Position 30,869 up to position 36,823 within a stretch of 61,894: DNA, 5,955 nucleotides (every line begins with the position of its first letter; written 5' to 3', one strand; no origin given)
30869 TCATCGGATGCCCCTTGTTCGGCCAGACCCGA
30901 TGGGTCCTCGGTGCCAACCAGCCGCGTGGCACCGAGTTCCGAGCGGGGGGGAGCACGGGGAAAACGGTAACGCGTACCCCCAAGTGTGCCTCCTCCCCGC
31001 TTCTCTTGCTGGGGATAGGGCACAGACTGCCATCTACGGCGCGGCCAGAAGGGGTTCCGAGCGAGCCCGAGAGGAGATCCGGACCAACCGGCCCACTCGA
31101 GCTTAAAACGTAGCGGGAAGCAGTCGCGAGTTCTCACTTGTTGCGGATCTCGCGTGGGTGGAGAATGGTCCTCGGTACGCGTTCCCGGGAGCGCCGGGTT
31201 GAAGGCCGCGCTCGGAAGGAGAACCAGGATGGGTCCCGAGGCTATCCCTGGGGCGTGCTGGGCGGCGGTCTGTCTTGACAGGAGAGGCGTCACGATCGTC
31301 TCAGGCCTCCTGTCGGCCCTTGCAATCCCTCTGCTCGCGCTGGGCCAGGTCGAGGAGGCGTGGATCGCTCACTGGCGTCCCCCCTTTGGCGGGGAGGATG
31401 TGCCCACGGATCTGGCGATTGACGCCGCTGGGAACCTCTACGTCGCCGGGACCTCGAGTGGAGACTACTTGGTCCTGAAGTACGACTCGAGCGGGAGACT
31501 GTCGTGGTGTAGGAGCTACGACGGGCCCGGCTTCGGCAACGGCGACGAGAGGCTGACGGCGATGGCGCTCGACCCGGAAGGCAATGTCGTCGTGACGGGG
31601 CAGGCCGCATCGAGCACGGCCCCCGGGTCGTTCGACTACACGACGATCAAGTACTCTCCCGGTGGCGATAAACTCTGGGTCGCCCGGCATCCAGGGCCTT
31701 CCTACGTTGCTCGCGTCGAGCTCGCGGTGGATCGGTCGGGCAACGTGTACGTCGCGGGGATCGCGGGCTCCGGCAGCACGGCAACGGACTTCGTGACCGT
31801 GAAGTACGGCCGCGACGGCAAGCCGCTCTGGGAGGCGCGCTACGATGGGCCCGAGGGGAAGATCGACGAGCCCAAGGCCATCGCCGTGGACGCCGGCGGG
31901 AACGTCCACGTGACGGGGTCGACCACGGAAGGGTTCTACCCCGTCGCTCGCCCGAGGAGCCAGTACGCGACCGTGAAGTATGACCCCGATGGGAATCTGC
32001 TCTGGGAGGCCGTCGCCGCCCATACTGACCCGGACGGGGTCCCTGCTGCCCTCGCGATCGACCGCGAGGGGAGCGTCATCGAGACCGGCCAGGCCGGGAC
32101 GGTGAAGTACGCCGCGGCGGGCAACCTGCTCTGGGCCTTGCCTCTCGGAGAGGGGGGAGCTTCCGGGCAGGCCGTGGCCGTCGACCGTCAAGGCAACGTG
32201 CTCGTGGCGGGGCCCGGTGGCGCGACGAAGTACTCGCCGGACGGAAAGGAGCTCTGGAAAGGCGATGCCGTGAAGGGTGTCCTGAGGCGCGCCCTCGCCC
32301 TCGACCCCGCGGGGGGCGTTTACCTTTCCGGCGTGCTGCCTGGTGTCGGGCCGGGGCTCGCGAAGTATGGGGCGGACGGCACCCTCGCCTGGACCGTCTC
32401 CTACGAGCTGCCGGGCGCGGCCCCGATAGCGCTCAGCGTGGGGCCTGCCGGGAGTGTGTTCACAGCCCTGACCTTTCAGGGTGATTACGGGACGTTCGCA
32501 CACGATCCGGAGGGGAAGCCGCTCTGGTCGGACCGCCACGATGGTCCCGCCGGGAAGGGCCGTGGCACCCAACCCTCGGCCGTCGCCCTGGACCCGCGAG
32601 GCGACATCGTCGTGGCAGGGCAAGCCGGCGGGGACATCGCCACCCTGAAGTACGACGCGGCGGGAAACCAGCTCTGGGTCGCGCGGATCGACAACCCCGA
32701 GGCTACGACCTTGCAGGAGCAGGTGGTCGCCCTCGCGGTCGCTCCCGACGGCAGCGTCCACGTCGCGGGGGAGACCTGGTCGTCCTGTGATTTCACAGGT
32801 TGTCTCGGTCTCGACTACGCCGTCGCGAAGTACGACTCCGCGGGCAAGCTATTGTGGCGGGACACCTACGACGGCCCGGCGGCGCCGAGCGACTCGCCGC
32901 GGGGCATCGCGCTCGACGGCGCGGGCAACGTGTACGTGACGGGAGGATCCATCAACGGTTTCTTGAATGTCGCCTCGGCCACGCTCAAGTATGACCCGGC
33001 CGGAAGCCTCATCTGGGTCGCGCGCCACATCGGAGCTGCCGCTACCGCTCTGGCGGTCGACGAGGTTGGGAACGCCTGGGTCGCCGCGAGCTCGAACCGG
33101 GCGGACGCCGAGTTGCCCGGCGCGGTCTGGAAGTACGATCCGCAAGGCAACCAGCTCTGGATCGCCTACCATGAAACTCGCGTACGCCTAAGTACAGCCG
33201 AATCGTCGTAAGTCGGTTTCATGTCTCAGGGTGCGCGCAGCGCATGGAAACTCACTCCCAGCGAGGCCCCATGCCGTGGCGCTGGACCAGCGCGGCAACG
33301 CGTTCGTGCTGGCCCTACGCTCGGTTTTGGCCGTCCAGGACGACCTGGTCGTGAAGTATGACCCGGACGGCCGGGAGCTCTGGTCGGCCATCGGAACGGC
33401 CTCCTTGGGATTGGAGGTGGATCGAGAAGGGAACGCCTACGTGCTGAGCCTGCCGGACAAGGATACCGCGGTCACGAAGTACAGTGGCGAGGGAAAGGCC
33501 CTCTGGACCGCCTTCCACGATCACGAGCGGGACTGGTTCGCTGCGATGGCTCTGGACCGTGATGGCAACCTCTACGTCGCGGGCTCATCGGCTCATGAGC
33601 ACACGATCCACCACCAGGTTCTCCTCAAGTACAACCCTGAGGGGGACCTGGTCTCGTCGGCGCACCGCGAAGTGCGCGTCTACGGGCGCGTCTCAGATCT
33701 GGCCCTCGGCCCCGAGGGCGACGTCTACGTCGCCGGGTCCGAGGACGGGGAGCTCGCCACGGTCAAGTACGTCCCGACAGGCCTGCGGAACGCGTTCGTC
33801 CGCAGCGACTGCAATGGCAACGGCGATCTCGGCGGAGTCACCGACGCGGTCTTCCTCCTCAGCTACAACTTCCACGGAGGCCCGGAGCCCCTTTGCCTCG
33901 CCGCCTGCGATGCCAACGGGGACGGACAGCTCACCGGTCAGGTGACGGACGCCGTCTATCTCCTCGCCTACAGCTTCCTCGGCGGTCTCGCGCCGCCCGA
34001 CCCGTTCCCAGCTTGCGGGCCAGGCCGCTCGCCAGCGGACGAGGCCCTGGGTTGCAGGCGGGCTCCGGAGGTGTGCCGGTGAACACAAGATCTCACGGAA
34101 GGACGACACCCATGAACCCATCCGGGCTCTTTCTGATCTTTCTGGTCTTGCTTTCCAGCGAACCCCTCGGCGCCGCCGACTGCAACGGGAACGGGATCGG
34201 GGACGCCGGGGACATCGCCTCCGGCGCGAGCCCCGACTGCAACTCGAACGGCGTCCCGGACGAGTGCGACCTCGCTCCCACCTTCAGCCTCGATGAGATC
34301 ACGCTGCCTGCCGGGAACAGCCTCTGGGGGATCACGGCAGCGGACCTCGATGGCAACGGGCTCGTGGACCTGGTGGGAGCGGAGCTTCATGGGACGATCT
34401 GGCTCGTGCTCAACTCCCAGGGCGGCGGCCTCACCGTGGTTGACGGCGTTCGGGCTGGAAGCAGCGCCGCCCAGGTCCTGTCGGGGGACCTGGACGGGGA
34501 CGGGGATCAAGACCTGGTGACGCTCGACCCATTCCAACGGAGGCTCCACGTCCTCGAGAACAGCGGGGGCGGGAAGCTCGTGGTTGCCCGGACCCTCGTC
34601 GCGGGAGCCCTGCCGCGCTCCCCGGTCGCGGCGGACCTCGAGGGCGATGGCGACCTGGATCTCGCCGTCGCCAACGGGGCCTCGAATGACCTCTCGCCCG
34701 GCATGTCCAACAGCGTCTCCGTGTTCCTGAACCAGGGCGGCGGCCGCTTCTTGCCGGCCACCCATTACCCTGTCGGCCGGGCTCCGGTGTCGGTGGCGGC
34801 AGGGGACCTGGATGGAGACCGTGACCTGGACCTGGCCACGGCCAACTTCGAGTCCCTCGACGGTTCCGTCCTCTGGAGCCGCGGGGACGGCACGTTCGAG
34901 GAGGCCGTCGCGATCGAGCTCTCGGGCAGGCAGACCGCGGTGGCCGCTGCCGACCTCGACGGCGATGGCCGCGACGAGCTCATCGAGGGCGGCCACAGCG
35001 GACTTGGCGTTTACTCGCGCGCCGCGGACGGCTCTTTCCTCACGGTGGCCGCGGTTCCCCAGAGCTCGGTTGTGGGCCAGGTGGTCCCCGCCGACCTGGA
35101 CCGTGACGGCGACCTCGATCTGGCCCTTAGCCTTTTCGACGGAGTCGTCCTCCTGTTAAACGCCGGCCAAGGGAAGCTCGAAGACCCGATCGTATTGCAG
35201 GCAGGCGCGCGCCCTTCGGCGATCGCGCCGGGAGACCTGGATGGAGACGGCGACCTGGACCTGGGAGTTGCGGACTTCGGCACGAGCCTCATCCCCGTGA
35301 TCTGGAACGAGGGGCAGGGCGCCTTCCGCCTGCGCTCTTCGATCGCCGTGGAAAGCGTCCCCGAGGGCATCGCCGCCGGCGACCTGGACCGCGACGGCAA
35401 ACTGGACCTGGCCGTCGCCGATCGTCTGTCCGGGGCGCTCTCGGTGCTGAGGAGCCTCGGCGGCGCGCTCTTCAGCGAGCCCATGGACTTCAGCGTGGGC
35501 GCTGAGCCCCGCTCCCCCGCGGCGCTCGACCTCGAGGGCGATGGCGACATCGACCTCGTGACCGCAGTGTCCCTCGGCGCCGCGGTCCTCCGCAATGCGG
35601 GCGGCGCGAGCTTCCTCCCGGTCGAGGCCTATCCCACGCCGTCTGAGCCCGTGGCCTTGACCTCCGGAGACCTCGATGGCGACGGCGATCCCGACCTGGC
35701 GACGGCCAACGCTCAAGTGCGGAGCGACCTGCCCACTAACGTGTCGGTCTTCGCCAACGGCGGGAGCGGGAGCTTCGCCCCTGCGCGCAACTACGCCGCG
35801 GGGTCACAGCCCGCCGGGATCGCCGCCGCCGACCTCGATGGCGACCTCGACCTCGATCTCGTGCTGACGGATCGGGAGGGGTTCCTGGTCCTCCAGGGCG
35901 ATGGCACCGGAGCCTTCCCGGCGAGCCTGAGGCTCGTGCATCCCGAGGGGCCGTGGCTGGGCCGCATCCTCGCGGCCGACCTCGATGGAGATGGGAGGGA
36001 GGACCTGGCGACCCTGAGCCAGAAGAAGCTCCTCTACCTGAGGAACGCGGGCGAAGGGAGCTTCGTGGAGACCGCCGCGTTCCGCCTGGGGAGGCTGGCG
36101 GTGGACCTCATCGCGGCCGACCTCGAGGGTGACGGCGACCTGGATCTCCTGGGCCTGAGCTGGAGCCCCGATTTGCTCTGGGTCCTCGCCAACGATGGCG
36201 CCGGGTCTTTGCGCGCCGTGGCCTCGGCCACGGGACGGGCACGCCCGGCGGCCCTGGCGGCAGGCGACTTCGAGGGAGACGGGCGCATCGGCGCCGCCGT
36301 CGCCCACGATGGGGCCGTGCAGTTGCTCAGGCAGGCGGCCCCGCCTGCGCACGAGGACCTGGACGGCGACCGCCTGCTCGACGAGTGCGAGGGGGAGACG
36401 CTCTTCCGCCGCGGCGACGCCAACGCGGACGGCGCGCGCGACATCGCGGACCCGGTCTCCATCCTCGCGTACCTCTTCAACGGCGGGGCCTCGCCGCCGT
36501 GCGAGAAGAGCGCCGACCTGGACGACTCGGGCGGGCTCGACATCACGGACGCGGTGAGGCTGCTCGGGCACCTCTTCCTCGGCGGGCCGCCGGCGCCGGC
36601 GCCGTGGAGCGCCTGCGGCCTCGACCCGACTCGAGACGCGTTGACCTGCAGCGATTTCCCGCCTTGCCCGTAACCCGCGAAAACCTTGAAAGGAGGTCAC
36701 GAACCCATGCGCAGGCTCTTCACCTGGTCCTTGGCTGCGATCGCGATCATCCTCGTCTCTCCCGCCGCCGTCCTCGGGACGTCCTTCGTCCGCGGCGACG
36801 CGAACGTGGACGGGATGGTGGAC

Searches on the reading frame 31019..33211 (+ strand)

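Call 36: search_protein_families(library=pfam, proteins=[window:31019-33211:+], max_evalue=0.001)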
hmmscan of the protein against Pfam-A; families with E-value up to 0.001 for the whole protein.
window:31019-33211:+ (730 aa): 3 families
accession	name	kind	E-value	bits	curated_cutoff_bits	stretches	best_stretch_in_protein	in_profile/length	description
PF06739.17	SBBP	-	1.6e-32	111.6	20.5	3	624-646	12-34/38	Beta-propeller repeat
PF07494.17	Reg_prop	-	9.9e-08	31.7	20.4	0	128-144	7-22/24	Two component regulator propeller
PF01436.27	NHL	-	1.5e-05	25.2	20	0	518-533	3-18/28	NHL repeat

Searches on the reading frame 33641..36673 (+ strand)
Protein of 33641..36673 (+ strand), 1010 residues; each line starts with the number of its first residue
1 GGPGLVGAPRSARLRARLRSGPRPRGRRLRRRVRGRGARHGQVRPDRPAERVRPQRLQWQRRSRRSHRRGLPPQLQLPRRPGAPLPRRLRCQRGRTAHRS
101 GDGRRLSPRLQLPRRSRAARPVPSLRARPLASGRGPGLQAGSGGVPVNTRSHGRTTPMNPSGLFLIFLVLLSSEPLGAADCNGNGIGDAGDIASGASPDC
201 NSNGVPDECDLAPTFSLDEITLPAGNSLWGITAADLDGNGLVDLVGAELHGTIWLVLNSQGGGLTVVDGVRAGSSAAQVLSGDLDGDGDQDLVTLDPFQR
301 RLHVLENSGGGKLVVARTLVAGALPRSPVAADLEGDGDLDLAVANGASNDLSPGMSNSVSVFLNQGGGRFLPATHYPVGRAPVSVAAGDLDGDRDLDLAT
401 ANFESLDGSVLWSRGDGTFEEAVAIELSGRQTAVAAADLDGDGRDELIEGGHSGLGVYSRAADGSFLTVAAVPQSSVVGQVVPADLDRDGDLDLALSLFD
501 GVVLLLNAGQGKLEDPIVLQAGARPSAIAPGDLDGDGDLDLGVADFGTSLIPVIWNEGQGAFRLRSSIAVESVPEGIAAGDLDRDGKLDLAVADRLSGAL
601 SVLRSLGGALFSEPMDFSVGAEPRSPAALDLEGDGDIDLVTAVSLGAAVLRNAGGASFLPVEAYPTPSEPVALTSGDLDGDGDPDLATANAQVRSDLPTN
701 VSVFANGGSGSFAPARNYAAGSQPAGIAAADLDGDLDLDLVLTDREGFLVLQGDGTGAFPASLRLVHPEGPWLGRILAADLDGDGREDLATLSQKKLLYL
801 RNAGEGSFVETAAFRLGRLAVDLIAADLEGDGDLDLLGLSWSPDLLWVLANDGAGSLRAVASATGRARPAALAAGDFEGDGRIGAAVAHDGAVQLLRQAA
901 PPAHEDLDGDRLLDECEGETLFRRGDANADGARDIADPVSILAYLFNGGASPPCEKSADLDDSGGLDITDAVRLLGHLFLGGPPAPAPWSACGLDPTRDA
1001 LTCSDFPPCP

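Call 36: search_protein_families(library=pfam, proteins=[window:33641-36673:+], max_evalue=0.001)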
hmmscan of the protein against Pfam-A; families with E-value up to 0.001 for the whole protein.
window:33641-36673:+ (1010 aa): 3 families
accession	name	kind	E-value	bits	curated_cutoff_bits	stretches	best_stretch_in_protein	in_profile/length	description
PF13517.12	FG-GAP_3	-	1.1e-80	266.6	26.9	13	283-343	1-61/61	FG-GAP-like repeat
PF01839.29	FG-GAP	-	2.2e-25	88.5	22.1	1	672-692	4-24/37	FG-GAP repeat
PF16743.10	PliI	-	0.00071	19.7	27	0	776-825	62-104/123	Periplasmic lysozyme inhibitor of I-type lysozyme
